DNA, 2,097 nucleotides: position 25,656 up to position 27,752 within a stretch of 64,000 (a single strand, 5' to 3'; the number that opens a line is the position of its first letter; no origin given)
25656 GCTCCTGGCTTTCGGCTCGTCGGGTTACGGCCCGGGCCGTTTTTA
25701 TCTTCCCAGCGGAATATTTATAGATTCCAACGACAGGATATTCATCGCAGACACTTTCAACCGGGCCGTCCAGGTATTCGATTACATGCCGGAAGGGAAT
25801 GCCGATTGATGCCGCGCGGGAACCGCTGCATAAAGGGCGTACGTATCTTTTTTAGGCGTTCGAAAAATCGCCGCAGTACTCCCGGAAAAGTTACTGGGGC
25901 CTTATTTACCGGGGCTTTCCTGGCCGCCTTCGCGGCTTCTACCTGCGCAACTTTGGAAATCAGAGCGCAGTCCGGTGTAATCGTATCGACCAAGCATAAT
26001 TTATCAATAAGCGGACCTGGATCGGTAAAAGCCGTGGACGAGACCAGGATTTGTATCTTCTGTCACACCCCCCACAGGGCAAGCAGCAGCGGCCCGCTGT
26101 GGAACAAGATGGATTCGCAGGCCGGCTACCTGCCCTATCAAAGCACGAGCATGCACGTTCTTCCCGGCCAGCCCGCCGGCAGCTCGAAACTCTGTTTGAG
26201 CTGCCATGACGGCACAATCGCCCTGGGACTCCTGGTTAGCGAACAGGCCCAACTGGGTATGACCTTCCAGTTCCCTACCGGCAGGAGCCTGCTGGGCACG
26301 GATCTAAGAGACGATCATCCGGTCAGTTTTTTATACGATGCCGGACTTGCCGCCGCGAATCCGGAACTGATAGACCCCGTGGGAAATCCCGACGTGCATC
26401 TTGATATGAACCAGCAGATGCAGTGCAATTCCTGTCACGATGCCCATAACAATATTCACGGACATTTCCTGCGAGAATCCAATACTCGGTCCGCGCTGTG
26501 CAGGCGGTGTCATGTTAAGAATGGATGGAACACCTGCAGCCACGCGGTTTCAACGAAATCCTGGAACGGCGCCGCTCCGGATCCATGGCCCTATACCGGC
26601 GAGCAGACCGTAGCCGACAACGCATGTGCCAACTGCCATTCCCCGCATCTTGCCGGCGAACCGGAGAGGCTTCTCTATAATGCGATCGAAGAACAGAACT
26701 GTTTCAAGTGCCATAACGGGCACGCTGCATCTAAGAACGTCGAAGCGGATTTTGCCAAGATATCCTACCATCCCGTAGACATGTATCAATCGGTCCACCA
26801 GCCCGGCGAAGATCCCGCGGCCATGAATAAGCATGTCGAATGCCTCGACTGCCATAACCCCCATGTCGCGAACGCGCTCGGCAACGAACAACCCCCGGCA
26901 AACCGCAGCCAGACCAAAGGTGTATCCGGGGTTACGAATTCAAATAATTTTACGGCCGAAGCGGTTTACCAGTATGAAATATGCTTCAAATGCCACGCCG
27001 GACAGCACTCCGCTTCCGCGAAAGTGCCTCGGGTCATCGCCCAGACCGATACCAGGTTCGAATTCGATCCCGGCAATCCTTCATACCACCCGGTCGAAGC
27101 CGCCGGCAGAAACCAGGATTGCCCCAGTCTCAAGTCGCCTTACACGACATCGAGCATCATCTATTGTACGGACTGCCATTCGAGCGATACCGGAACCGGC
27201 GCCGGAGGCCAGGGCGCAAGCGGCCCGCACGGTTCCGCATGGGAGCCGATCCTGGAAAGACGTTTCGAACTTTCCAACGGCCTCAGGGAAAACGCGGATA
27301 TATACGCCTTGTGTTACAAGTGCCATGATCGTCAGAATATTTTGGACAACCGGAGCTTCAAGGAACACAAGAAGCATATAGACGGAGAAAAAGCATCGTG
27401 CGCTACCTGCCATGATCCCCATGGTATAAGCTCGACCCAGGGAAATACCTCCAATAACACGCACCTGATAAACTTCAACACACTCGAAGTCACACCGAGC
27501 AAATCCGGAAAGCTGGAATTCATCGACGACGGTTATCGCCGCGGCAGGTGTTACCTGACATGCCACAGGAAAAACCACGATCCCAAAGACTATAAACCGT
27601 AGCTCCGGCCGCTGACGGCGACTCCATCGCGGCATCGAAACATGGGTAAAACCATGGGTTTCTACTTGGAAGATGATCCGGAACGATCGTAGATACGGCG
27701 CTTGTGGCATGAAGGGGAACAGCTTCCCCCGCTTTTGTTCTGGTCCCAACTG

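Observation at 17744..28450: Sigma-54-controlled gene cluster: four multihaem cytochromes, two NHL beta-propeller lipoproteins and a ~670-aa outer-membrane beta-barrel (candidate non-canonical porin-cytochrome electron conduit)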

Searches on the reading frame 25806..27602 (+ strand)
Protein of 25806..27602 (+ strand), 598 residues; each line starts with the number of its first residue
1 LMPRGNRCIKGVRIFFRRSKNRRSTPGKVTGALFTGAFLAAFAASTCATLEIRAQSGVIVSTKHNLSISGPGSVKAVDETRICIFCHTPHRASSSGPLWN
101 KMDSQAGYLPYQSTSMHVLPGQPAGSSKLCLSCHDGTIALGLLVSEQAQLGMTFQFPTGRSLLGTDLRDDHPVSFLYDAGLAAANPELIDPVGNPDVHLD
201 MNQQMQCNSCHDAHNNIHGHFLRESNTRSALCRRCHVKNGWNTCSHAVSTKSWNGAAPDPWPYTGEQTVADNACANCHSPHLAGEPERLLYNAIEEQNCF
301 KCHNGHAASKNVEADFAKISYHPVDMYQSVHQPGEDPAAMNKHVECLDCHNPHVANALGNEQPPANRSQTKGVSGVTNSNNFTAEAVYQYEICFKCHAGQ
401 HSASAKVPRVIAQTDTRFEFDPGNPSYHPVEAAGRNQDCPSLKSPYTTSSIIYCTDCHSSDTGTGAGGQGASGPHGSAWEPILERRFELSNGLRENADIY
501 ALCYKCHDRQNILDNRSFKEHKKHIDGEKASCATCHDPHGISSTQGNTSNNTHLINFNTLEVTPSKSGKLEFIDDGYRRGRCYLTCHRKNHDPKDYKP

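Call 4: search_protein_families(library=pfam, proteins=[window:25806-27602:+], max_evalue=0.01)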
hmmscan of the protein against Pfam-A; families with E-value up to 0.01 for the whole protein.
window:25806-27602:+ (598 aa): 6 families
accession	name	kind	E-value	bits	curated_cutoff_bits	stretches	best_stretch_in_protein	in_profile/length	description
PF09699.15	Paired_CXXCH_1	-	6.2e-23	80.6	20.6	2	269-306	4-39/41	Doubled CXXCH motif (Paired_CXXCH_1)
PF14522.11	Cytochrome_C7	-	6.7e-14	51.9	24.8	2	451-536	13-66/67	Cytochrome c7 and related cytochrome c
PF22113.1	Mtrc-MtrF_II-IV_dom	-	3.5e-12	46.6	30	2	267-405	2-136/176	Outer membrane cytochrome MtrC/MtrF-like, domains II/IV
PF14537.11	Cytochrom_c3_2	-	9.6e-07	29.6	25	1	501-543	27-71/79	Cytochrome c3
PF22678.1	Cytochrom_c_NrfB-like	-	0.0035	18.2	27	0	454-543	1-72/89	Cytochrome c-type protein NrfB-like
PF03264.19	Cytochrom_NNT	-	0.0039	17.4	24.1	1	499-542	35-78/174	NapC/NirT cytochrome c family, N-terminal region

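Call 5: search_protein_families(library=ncbifam, proteins=[window:25806-27602:+], max_evalue=0.01)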
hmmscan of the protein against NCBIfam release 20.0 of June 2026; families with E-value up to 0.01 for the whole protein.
window:25806-27602:+ (598 aa): 4 families
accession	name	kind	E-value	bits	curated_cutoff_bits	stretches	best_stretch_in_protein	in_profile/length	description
TIGR01905.1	paired_CXXCH_1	subfamily_domain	7.1e-17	61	25.2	2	204-237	6-37/41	doubled CXXCH domain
TIGR03508.1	decahem_SO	subfamily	1.7e-14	54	192.2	3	500-545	117-159/258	DmsE family decaheme c-type cytochrome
TIGR03153.1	cytochr_NrfH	equivalog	0.0032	17.5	134.2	0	493-547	21-70/138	cytochrome c nitrite reductase small subunit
TIGR02161.1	napC_nirT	subfamily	0.0056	16.6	310.6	1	495-540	40-86/185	periplasmic nitrate (or nitrite) reductase c-type cytochrome, NapC/NirT family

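Call 42: find_related_loci(query=A3, collection=genome_contigs, flank=10000)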
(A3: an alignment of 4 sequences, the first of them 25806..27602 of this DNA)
Query A3 (598 aa) in genome_contigs; peptide patterns used: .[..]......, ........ (x = any residue, [..] = any of these).
599 stretches matched a pattern (row limit reached: there are more); 590 encode a relative of the query (tblastn E <= 1e-3); the best 80 are kept; 80 distinct loci.
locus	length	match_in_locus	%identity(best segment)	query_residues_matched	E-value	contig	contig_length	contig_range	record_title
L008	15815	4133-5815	50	32-596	0e+0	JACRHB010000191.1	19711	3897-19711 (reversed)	MAG: Nitrospirae bacterium isolate NC_groundwater_1766_Pr3_B-0.1um_47_18 SR-2_scaffold_141_3105546, whole genome shotgun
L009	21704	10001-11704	49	14-596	0e+0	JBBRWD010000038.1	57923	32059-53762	MAG: Limisphaerales bacterium isolate La4_concoct.005 La4_concoct.005_K_335476_L_57923_cov_53.0145, whole genome shotgun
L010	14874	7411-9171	50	28-596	0e+0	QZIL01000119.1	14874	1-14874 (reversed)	MAG: Nitrospiraceae bacterium isolate SURF_66 Ga0104751_1005771, whole genome shotgun sequence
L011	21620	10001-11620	53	59-598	0e+0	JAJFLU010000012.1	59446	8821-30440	MAG: Opitutales bacterium isolate OFTM35 OFTM35_11, whole genome shotgun sequence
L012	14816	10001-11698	50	31-596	7e-179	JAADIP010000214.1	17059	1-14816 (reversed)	MAG: Calditrichota bacterium isolate M_MetaBat.59 contig-127_5035, whole genome shotgun sequence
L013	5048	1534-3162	50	47-592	0e+0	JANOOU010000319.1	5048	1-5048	MAG: Gammaproteobacteria bacterium isolate VAR_43_metabat_104 VAR_43_k141_4746065, whole genome shotgun sequence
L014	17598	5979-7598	52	52-596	3e-177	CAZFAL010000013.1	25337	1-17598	MAG TPA_asm: uncultured Ignavibacteriales bacterium isolate SRP216583_co1_262 genome assembly, contig: NODE_1395_length_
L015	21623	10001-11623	52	59-598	2e-176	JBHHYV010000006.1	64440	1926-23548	MAG: Myxococcota bacterium isolate Maj_2_bin.28 NODE_105_length_64440_cov_7.493391, whole genome shotgun sequence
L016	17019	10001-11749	48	16-596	4e-174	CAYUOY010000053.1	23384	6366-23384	MAG TPA_asm: uncultured Woeseiaceae bacterium isolate SRP128015_co3_136 genome assembly, contig: NODE_2053_length_23384_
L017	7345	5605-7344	49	11-584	1e-174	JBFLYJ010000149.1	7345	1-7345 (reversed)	MAG: Nitrospirota bacterium isolate MAG082 MAG082_149, whole genome shotgun sequence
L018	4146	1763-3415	51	59-596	4e-180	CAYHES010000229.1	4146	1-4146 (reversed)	MAG TPA_asm: uncultured Acidiferrobacterales bacterium isolate ERP119705_co11_338 genome assembly, contig: NODE_17153_le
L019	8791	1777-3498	48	16-596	9e-173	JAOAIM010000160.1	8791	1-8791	MAG: Verrucomicrobiia bacterium isolate SKW90 NODE_159_length_8791_cov_4.096397, whole genome shotgun sequence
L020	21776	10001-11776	47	4-596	1e-171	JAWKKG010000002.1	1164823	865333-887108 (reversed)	MAG: bacterium isolate BC1.91 BC1.91.fa-2, whole genome shotgun sequence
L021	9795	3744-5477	49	17-596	9e-171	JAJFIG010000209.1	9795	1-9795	MAG: Rhodospirillales bacterium isolate OFTM194 OFTM194_208, whole genome shotgun sequence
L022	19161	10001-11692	46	33-598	2e-170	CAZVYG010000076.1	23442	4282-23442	MAG TPA_asm: uncultured Verrucomicrobiota bacterium isolate binchicken_co107_410 genome assembly, contig: NODE_5418_leng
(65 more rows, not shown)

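Call 64: search_solved_structures(query=A3, max_evalue=0.01)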
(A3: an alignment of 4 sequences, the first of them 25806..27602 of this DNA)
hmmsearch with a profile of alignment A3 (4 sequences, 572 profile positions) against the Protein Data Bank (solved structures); distinct sequences matched with E-value up to 0.01: 2.
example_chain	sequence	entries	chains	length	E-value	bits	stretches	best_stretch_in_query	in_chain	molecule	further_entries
7tfs_A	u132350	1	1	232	6.2e-43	150.3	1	1-210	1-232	Cytochrome c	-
9yuq_N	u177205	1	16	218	2.5e-31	112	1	9-210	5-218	Putative multiheme cytochrome c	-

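Call 81: search_solved_structures(query=window:25806-27602:+, max_evalue=0.01, show_alignments=2)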
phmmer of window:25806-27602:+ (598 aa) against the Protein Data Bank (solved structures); distinct sequences matched with E-value up to 0.01: 2.
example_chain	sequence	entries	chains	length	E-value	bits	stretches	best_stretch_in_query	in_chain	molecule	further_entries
7tfs_A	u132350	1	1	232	5.1e-26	94.8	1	53-238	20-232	Cytochrome c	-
9yuq_N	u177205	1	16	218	1.2e-23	87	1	53-238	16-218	Putative multiheme cytochrome c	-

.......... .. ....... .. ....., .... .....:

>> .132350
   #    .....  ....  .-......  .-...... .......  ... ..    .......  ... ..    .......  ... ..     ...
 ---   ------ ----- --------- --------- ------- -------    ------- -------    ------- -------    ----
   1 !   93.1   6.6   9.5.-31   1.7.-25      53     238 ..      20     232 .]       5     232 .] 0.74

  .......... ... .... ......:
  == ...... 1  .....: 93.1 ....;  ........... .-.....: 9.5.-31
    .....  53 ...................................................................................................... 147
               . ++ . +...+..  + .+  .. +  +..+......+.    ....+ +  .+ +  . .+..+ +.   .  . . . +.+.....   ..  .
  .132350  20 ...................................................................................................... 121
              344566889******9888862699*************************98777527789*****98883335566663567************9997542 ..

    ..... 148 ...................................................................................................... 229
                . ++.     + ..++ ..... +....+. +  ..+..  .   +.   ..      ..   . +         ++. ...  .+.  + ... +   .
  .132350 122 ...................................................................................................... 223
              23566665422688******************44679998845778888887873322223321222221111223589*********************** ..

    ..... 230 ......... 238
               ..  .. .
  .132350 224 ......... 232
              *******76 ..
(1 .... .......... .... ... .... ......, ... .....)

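Call 85: find_homologous_proteins(query=window:25806-27602:+, max_evalue=1e-30)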
Query window:25806-27602:+ (598 aa): 5207 proteins with E <= 1e-30 among 8000 candidates; the best 120 are listed.
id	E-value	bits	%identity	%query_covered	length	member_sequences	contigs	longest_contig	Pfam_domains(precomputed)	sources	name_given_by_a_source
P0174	0.0e+0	1425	100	100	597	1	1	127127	PF09699.16,PF14537.12,PF14522.12,PF22113.2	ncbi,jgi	-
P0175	3.3e-298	1009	75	91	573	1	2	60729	PF09699.16,PF14537.12,PF14522.12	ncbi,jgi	jgi:predicted CXXCH cytochrome family protein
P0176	1.6e-254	864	66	94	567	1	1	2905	PF09699.16,PF14537.12,PF14522.12,PF22113.2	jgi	jgi:predicted CXXCH cytochrome family protein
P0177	1.6e-201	689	55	90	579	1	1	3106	PF09699.16,PF14537.12,PF14522.12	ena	-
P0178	1.6e-198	679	53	94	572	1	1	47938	PF09699.16,PF14537.12,PF14522.12,PF22113.2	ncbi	-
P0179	7.0e-196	671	52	96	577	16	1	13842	PF09699.16,PF14537.12,PF14522.12,PF22113.2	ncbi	ncbi:MAG: cytochrome c3 family protein [bacterium]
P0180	7.7e-195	667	54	91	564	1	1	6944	PF09699.16,PF14537.12,PF14522.12,PF22113.2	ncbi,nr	ncbi:MAG: hypothetical protein D6736_00340 [Nitrospinota bacterium]|nr:MAG: hypothetical protein D67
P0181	1.2e-192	660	54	93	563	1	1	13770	PF09699.16,PF14537.12,PF14522.12,PF22113.2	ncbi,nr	ncbi:MAG: hypothetical protein D6795_01380 [Deltaproteobacteria bacterium]|nr:MAG: hypothetical prot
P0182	6.2e-192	658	53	90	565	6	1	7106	PF09699.16,PF14537.12,PF14522.12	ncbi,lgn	-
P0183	7.0e-192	658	55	92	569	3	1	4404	PF09699.16,PF14537.12,PF14522.12,PF22113.2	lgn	-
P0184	8.7e-192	657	53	94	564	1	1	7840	PF09699.16,PF14537.12,PF14522.12,PF22113.2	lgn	-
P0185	1.3e-191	657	54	90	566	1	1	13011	PF09699.16,PF14537.12,PF14522.12,PF22113.2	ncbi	-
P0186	4.5e-191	655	51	93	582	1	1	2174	PF09699.16,PF14537.12,PF14522.12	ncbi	-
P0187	2.1e-190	653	52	94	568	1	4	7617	PF09699.16,PF14537.12,PF14522.12,PF22113.2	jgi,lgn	-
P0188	3.9e-190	652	55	90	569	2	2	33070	PF09699.16,PF14537.12,PF14522.12,PF22113.2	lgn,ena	-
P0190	1.5e-189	650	50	97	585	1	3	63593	PF09699.16,PF14537.12,PF14522.12,PF22113.2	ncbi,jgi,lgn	-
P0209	1.8e-186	640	52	93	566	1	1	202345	PF09699.16,PF14537.12,PF14522.12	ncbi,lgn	-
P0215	1.3e-185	637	52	90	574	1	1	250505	PF09699.16,PF14537.12,PF14522.12,PF22113.2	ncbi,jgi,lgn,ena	-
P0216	1.5e-185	637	50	96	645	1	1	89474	PF09699.16,PF14537.12,PF14522.12,PF22113.2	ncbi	-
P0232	6.0e-184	631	51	93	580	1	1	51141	PF09699.16,PF14537.12,PF14522.12,PF22113.2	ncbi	-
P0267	5.1e-181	622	50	94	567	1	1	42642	PF09699.16,PF14537.12,PF14522.12,PF22113.2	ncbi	-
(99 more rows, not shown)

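Call 86: list_cluster_members(proteins=[P0174, P0175, P0178, P0185, P0190, P0209, P0215, P0216, P0232, P0267])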
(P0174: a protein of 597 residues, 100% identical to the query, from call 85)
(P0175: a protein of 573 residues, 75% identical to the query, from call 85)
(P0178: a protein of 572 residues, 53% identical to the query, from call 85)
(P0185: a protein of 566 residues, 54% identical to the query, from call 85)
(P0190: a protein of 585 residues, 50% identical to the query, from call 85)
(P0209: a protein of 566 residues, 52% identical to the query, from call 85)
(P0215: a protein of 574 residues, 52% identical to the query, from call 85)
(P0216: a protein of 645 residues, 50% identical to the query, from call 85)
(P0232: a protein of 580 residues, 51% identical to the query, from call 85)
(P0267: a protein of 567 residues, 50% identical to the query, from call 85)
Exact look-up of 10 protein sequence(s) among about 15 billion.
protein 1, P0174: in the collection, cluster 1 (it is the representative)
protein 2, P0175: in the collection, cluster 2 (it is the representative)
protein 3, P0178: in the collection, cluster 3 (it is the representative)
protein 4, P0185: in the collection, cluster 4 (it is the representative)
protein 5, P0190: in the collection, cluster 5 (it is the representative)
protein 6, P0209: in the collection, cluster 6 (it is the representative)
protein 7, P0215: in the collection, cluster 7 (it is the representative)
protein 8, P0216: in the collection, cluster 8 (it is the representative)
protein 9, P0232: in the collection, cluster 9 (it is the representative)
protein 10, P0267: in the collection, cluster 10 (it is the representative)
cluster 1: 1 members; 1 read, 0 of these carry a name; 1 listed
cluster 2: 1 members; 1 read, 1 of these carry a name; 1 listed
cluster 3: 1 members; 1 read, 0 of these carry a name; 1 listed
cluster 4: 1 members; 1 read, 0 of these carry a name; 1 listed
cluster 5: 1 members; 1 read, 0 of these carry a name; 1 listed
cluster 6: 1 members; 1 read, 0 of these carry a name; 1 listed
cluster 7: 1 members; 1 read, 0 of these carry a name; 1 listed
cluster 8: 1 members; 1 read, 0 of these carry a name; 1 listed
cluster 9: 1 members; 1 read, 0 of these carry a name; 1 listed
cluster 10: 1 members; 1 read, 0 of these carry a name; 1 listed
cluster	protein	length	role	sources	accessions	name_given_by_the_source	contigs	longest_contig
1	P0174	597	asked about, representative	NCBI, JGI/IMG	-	-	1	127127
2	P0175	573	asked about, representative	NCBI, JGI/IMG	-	predicted CXXCH cytochrome family protein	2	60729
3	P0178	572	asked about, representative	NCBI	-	-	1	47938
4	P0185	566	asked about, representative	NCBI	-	-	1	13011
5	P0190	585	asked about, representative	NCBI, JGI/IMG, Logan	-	-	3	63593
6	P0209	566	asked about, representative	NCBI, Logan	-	-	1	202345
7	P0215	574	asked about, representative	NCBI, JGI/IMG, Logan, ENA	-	-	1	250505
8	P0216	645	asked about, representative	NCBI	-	-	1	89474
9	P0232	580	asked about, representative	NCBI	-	-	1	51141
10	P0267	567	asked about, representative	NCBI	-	-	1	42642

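Call 89: find_encoding_contigs(protein=P0174, flank=1000, max_places=2)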
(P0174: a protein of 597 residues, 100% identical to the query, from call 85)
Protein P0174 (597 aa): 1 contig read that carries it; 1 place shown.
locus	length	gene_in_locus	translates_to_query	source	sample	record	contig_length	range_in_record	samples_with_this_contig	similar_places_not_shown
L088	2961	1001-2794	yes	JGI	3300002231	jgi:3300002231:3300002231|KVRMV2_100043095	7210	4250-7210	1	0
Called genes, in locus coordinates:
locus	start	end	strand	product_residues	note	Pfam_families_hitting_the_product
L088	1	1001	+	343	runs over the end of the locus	PF08450:SGL (faint), PF25021:TEN_NHL (faint), PF01436:NHL (faint), PF24684:Vgb_lyase, PF01731:Arylesterase (faint), PF17170:DUF5128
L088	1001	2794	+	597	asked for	PF09699:Paired_CXXCH_1 (faint), PF14522:Cytochrome_C7 (faint), PF14537:Cytochrom_c3_2 (faint), PF22113:Mtrc-MtrF_II-IV_dom (weak)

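Call 95: predict_structure(alignment_id=A6)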
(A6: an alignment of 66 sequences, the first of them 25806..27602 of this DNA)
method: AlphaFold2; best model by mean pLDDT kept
length: 598 residues; sequences in the alignment: 66
mean_pLDDT: 67.7   pTM: 0.67
mean pLDDT of the five models: 67.7, 65.7, 65.4, 63.0, 60.0
residues with pLDDT >= 90: 47; 70-90: 300; 50-70: 93; < 50: 158
segments of 3 or more residues with pLDDT < 50: 1-31, 52-59, 80-173, 279-294, 548-550
pLDDT, mean of each block of 10 residues (from residue 1): 38 45 41 64 75 46 56 52 35 33 35 34 38 37 35 36 32 63 83 78 70 65 77 82 88 82 77 65 36 54 78 83 62 62 71 81 89 88 90 81 71 76 72 78 87 89 87 86 86 77 87 85 88 78 51 78 94 80 92 85
secondary structure, 60 per line:
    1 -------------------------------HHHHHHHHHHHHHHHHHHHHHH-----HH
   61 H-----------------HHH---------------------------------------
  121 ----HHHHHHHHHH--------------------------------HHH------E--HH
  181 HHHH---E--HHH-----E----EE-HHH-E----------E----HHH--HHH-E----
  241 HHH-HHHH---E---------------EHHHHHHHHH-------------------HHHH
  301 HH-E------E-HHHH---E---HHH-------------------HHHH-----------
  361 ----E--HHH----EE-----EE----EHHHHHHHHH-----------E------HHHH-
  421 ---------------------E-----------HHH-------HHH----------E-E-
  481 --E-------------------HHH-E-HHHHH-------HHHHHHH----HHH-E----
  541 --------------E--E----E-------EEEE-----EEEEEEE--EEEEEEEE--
elements in order: H32-53 H125-134 H179-184 H245-248 H269-277 H297-302 H313-316 H346-349 H389-397 H416-419 H509-513 H521-527 E571-574 E580-586 E589-596
